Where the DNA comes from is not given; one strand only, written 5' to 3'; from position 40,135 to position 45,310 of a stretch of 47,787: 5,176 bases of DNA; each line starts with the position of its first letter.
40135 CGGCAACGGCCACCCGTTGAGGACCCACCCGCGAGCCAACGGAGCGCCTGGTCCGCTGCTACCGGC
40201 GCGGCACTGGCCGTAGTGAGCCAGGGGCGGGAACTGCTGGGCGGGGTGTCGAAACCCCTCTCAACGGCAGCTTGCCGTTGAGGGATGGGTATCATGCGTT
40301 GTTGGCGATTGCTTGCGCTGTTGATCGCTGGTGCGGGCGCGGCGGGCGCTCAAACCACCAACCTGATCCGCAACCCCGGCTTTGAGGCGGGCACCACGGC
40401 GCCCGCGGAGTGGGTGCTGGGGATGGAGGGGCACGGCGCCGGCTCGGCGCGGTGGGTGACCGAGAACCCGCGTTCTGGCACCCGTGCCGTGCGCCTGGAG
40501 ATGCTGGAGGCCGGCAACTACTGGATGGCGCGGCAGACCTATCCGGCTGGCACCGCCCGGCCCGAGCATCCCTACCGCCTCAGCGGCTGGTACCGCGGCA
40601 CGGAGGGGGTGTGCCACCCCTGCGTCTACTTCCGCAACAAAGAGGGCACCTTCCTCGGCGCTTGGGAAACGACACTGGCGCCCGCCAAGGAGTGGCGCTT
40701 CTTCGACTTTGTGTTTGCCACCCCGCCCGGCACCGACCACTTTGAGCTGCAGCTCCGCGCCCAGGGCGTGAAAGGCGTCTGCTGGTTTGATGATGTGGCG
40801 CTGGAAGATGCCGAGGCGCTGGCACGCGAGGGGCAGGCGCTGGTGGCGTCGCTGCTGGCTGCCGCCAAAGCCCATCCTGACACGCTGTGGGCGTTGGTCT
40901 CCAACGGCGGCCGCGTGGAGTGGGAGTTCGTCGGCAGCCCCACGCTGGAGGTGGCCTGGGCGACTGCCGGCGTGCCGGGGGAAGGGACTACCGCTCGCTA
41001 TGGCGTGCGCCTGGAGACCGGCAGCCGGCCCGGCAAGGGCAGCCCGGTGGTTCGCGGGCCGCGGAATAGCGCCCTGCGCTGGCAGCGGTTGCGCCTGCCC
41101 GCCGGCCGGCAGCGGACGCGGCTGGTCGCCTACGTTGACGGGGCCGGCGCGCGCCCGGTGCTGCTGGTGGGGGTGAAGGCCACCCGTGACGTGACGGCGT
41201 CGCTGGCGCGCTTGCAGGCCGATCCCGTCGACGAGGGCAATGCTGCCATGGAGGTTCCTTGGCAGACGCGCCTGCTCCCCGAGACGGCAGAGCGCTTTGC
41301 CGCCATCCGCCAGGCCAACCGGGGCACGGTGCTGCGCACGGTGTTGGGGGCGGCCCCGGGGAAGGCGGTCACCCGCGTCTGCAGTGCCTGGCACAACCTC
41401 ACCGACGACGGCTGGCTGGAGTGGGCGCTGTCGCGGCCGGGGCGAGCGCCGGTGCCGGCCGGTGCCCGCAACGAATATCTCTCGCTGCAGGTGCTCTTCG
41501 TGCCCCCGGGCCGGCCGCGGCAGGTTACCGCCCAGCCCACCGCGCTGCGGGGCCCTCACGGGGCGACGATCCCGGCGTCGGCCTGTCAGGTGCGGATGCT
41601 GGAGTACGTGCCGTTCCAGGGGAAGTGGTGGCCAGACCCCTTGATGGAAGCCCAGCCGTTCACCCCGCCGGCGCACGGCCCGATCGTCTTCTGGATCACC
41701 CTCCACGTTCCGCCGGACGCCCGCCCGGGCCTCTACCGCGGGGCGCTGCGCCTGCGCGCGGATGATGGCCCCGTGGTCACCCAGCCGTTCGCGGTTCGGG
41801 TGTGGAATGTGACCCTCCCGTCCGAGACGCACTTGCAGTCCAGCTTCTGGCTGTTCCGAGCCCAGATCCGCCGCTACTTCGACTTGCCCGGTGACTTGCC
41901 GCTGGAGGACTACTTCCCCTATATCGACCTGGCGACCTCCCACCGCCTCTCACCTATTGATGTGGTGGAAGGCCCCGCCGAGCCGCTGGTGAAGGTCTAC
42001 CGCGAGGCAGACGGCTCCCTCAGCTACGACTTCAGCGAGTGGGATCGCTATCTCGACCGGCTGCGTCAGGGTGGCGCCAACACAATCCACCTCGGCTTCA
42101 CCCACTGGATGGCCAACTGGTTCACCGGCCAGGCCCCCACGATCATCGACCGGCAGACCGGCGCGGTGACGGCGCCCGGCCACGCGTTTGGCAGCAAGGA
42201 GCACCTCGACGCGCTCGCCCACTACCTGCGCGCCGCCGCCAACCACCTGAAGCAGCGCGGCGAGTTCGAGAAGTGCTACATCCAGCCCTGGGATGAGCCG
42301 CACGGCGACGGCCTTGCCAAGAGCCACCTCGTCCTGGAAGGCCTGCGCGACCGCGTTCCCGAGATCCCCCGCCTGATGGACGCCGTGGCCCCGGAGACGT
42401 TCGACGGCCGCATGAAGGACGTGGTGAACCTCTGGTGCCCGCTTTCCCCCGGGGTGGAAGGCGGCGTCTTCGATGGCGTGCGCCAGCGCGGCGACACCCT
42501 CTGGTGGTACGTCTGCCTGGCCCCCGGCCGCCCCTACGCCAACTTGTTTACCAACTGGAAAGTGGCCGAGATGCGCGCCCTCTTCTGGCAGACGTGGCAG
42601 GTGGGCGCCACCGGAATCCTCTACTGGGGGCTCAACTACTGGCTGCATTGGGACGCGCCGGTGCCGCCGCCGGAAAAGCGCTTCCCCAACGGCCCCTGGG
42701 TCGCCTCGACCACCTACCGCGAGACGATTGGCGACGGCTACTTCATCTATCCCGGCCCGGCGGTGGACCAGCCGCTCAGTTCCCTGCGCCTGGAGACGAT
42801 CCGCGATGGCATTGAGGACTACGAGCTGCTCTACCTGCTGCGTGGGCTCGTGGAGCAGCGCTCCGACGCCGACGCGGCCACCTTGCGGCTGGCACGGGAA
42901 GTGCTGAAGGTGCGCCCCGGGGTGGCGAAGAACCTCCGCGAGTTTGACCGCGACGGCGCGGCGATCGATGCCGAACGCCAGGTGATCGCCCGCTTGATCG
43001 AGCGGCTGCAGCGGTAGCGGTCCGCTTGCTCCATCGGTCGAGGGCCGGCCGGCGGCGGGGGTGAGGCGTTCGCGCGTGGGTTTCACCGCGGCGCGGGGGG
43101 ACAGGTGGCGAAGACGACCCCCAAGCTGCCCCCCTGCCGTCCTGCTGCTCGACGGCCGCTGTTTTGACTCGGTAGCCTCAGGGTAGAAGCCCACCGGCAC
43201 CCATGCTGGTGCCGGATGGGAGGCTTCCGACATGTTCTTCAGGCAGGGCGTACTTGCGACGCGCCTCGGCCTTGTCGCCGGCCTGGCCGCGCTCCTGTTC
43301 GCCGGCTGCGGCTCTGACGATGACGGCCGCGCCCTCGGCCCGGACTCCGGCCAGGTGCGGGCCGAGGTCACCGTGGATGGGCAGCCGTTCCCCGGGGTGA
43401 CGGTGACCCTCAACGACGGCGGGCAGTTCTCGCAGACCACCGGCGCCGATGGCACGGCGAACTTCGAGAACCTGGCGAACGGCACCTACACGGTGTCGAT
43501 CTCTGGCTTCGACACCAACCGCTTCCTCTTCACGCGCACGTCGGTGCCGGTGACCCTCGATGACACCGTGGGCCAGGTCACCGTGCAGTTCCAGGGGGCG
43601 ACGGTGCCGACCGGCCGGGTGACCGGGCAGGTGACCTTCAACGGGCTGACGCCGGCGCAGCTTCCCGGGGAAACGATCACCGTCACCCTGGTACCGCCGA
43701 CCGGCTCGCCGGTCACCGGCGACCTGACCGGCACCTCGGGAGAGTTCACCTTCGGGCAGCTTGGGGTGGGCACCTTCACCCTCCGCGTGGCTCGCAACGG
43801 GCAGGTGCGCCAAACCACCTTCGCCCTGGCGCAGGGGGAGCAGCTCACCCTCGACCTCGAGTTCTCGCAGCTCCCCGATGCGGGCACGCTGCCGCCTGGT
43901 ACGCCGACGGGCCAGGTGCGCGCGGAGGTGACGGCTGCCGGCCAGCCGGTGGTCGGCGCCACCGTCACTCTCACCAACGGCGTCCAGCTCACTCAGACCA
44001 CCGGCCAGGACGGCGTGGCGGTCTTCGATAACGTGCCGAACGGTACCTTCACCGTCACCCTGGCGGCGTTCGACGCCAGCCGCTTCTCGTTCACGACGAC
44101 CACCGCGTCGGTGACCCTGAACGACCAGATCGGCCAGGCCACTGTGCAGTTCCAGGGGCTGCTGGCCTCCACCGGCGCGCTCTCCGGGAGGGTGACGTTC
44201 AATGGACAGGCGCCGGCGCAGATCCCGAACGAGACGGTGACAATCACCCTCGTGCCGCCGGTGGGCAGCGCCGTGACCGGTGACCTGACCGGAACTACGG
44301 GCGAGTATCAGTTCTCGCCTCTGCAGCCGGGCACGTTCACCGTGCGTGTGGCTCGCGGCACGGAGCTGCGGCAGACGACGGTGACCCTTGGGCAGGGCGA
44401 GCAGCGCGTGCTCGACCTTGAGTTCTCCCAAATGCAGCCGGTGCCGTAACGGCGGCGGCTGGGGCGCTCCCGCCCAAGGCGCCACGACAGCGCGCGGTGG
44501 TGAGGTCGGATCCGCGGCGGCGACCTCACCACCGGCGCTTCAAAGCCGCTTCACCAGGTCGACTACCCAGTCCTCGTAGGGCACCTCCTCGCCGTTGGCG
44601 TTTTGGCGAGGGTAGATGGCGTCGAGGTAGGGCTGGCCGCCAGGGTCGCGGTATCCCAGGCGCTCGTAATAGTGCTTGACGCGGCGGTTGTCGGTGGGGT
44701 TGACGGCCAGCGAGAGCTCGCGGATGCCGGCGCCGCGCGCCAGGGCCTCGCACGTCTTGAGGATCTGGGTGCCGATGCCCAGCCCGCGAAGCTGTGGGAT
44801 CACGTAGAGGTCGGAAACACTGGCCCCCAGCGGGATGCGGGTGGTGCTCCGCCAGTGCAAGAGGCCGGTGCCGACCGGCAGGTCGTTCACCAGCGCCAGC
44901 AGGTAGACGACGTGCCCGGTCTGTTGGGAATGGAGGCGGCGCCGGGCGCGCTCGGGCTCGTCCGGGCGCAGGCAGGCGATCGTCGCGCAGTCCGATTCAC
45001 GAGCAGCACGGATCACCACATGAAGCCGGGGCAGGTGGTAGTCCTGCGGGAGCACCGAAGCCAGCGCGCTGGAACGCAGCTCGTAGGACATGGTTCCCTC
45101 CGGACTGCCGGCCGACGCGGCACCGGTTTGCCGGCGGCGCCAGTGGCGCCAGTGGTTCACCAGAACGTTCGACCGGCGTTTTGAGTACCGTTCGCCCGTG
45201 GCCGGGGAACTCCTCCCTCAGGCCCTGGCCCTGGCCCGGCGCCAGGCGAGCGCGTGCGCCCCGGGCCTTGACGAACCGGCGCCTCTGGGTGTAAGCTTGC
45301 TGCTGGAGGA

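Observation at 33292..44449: Seven-gene same-strand locus combining non-catalytic FGE-sulfatase-like domains, HEAT-repeat proteins, an O-acyltransferase and secreted CBM/GH-like enzymes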

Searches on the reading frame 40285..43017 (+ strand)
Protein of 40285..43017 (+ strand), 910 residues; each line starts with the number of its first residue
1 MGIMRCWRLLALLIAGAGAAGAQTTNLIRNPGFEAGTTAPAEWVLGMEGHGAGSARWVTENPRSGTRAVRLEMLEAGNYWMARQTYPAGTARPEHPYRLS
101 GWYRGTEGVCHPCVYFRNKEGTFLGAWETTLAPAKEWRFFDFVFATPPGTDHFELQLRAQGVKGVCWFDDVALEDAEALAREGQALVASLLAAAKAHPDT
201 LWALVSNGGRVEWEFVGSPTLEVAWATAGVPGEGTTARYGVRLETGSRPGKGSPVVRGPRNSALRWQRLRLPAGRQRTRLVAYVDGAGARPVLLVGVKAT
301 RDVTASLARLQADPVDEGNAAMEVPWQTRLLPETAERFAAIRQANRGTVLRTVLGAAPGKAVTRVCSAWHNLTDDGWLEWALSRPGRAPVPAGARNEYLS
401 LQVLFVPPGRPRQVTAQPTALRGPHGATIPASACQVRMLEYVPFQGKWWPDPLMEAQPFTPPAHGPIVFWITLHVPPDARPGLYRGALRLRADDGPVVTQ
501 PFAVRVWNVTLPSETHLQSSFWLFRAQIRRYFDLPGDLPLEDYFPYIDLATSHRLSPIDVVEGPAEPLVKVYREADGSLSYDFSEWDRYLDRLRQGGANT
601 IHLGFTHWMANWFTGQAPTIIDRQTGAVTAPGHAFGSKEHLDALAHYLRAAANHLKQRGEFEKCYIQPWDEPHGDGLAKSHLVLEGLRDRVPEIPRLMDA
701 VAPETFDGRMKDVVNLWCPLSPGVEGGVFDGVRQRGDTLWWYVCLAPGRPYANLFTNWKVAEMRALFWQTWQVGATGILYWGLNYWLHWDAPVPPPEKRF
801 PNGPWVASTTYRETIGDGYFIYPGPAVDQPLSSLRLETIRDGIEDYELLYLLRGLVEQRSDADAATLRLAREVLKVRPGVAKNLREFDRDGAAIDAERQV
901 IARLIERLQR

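Call 5: search_protein_families(library=pfam, proteins=[window:40285-43017:+], max_evalue=0.01)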
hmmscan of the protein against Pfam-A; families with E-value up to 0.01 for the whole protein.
window:40285-43017:+ (910 aa): 2 families
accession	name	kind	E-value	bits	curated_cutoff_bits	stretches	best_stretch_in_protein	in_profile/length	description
PF13320.12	GH123_cat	-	3.2e-38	132.3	23.1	1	563-852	54-324/324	Glycoside hydrolase 123, catalytic domain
PF22680.2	Glyco_hydro_123_N_2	-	5.3e-06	26.8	27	0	462-490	112-140/142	Glycoside hydrolase 123 N-terminal domain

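Call 7: search_protein_families(library=ncbifam, proteins=[window:40285-43017:+], max_evalue=0.01)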
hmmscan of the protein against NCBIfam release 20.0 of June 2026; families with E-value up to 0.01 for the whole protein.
window:40285-43017:+ (910 aa): 0 families

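Call 9: search_solved_structures(query=window:40285-43017:+, max_evalue=1, show_alignments=1)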
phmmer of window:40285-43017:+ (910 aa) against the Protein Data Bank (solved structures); distinct sequences matched with E-value up to 1: 30.
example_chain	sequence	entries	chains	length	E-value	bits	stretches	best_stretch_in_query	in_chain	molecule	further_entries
8k2j_A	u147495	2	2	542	3.7e-34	120.9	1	449-853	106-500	Oligosaccharide/Monosaccharide-releasing beta-N-acetylgalactosaminidase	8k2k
8k2h_B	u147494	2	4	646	8e-16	60.2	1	733-853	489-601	Oligosaccharide/Monosaccharide-releasing beta-N-acetylhexosaminidase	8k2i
8k2l_A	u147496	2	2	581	1.5e-14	55.9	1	556-859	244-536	Monosaccharide-releasing beta-N-acetylgalactosaminidase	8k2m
8k2f_A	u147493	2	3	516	2.2e-14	55.4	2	701-858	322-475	Oligosaccharide-releasing beta-N-acetylgalactosaminidase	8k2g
8q8h_A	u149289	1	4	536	1.6e-13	52.6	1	439-850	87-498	beta-D-GalNAcase from Niabella aurantiaca DSM 17617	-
8p4l_A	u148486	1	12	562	2.3e-13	52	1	439-850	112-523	Beta-N-acetylgalactosaminidase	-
5l7v_A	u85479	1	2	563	6.5e-12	47.2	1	459-863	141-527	glycoside hydrolase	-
5l7r_A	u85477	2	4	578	6.7e-12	47.2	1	459-863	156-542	glycoside hydrolase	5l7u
5fqe_A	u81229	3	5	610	1.4e-08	36.2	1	469-845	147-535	BETA-N-ACETYLGALACTOSAMINIDASE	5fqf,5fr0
5fqg_A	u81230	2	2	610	1e-07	33.3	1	469-693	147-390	BETA-N-ACETYLGALACTOSAMINIDASE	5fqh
8vur_L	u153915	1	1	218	0.064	14.2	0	355-391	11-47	003-102 Light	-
8gp5_F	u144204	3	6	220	0.17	12.8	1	354-390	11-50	F6 Fab VL domain | F6 Fab light chain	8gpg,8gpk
7wp6_L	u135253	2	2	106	0.19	12.6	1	352-392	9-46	85F7 light chain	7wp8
1cd0_A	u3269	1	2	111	0.22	12.4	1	355-391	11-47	PROTEIN (JTO, A VARIABLE DOMAIN FROM LAMBDA-6 TYPE IMMUNOGLOBULIN LIGHT CHAIN)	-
1pw3_A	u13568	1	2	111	0.22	12.4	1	355-391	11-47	immunoglobulin lambda chain variable region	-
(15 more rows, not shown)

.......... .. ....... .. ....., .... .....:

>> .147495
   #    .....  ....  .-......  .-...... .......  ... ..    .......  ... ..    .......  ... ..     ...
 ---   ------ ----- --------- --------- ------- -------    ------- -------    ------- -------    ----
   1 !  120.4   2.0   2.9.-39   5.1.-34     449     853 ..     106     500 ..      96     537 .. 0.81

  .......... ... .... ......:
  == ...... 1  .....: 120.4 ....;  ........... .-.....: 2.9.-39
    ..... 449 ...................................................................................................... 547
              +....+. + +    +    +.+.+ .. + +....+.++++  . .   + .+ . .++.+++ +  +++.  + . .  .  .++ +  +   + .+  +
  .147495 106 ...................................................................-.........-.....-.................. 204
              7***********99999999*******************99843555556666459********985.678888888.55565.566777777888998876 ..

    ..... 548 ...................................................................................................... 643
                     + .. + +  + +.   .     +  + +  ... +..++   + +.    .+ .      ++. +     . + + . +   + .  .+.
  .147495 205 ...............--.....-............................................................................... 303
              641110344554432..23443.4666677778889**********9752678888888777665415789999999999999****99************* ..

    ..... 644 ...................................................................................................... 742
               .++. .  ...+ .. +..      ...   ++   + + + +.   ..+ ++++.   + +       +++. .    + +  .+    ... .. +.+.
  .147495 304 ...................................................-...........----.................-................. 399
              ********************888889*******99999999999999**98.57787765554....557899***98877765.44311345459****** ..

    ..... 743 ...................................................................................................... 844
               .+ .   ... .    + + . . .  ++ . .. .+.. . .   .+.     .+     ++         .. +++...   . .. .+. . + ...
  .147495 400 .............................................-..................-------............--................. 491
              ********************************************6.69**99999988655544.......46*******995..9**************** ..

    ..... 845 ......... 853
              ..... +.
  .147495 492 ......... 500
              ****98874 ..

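Call 71: search_protein_families(library=padloc, proteins=[window:40285-43017:+], max_evalue=0.001)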
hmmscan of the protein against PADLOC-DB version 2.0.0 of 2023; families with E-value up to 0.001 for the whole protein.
window:40285-43017:+ (910 aa): 0 families

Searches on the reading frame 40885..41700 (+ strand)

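Call 35: search_protein_families(library=pfam, proteins=[window:40885-41700:+], max_evalue=0.1)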
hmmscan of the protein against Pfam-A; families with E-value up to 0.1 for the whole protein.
window:40885-41700:+ (272 aa): 1 family
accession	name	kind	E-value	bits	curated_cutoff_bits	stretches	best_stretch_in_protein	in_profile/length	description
PF22680.2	Glyco_hydro_123_N_2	-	0.045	14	27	1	195-242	29-76/142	Glycoside hydrolase 123 N-terminal domain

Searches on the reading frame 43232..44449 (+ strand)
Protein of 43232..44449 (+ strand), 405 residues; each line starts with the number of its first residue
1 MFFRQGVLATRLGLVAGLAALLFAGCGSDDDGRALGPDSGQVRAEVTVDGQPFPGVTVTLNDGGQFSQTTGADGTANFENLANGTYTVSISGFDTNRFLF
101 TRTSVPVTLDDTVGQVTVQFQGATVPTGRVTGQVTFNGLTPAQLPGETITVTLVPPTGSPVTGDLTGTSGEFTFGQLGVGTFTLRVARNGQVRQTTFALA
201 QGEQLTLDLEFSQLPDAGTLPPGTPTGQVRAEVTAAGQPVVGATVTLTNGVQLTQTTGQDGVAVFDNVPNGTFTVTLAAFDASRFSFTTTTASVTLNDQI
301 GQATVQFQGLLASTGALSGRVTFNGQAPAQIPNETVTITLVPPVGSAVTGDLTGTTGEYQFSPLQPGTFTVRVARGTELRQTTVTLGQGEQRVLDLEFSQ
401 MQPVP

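Call 5: search_protein_families(library=pfam, proteins=[window:43232-44449:+], max_evalue=0.01)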
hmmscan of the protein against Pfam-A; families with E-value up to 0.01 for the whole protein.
window:43232-44449:+ (405 aa): 14 families
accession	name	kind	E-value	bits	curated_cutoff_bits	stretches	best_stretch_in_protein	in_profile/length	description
PF13620.12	CarboxypepD_reg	-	1.2e-27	96.5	32.3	4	40-113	4-75/82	Carboxypeptidase regulatory-like domain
PF17210.9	SdrD_B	-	9.1e-20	71.4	29.7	2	334-391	25-82/112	SdrD B-like domain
PF13715.12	CarbopepD_reg_2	-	6.8e-12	45.7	32.2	1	49-92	10-52/88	CarboxypepD_reg-like domain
PF17802.7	SpaA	-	2.9e-11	43.8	23.1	2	49-89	12-57/91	Prealbumin-like fold domain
PF24025.1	Ig_DR_A0283-like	-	5.1e-11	43.2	27.1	1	48-96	16-68/102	DR_A0283-like, Ig-like domain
PF09430.16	EMC7_beta-sandw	-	4.4e-08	33.8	26.6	0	54-115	8-67/122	ER membrane protein complex subunit 7, beta-sandwich domain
PF23623.1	GBD_IRG7_N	-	9.7e-07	29.3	27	0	41-97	25-85/95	IRG7 N-terminal galactose binding domain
PF07495.19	Y_Y_Y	-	8.1e-06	26.1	26.6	0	70-92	24-46/65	Y_Y_Y domain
PF10670.15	DUF4198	-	1.9e-05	25.3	34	0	41-90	148-205/209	Domain of unknown function (DUF4198)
PF25020.1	TTR_TEN1-4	-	0.00018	21.8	27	1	233-300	14-79/86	Teneurin TTR-like domain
PF24421.1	Ig_J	-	0.00047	20.7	29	0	67-95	59-87/104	Tip attachment protein J, Ig-like domain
PF23608.1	Ig_ILCR1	-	0.0012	19.4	27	0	68-96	60-89/114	ILCR1 Ig-like domain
PF17789.7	MG4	-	0.003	18.2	24.7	0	40-90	18-71/95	Macroglobulin domain MG4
PF14686.12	fn3_3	-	0.0038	17.4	24.4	0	61-90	20-51/75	Polysaccharide lyase family 4, domain II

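Call 7: search_protein_families(library=ncbifam, proteins=[window:43232-44449:+], max_evalue=0.01)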
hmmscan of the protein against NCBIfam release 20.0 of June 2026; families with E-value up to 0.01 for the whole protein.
window:43232-44449:+ (405 aa): 1 family
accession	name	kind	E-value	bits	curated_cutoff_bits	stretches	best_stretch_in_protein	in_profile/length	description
NF052345.1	S_layer_anammox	exception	1.4e-08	32.7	1400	2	226-391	1312-1477/1596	Kustd1514 family S-layer glycoprotein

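Call 71: search_protein_families(library=padloc, proteins=[window:43232-44449:+], max_evalue=0.001)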
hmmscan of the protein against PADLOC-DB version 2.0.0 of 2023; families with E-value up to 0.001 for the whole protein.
window:43232-44449:+ (405 aa): 0 families

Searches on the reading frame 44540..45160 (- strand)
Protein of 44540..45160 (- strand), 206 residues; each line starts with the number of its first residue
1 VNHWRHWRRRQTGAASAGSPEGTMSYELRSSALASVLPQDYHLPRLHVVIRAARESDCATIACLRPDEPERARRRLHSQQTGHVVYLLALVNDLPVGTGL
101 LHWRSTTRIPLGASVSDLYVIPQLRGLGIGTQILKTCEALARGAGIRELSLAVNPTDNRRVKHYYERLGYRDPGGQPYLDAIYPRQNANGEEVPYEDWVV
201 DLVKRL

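Call 18: search_protein_families(library=pfam, proteins=[window:44540-45160:-], max_evalue=0.001)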
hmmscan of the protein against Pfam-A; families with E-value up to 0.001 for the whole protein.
window:44540-45160:- (206 aa): 3 families
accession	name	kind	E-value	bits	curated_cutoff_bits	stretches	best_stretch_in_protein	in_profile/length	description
PF00583.31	Acetyltransf_1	-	4.7e-14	53.1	20.7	1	66-170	17-116/116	Acetyltransferase (GNAT) family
PF13508.13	Acetyltransf_7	-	1.8e-10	41.5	27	1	86-171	5-83/84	Acetyltransferase (GNAT) domain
PF13673.13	Acetyltransf_10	-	2.2e-07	31.4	23.6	1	70-173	20-110/128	Acetyltransferase (GNAT) domain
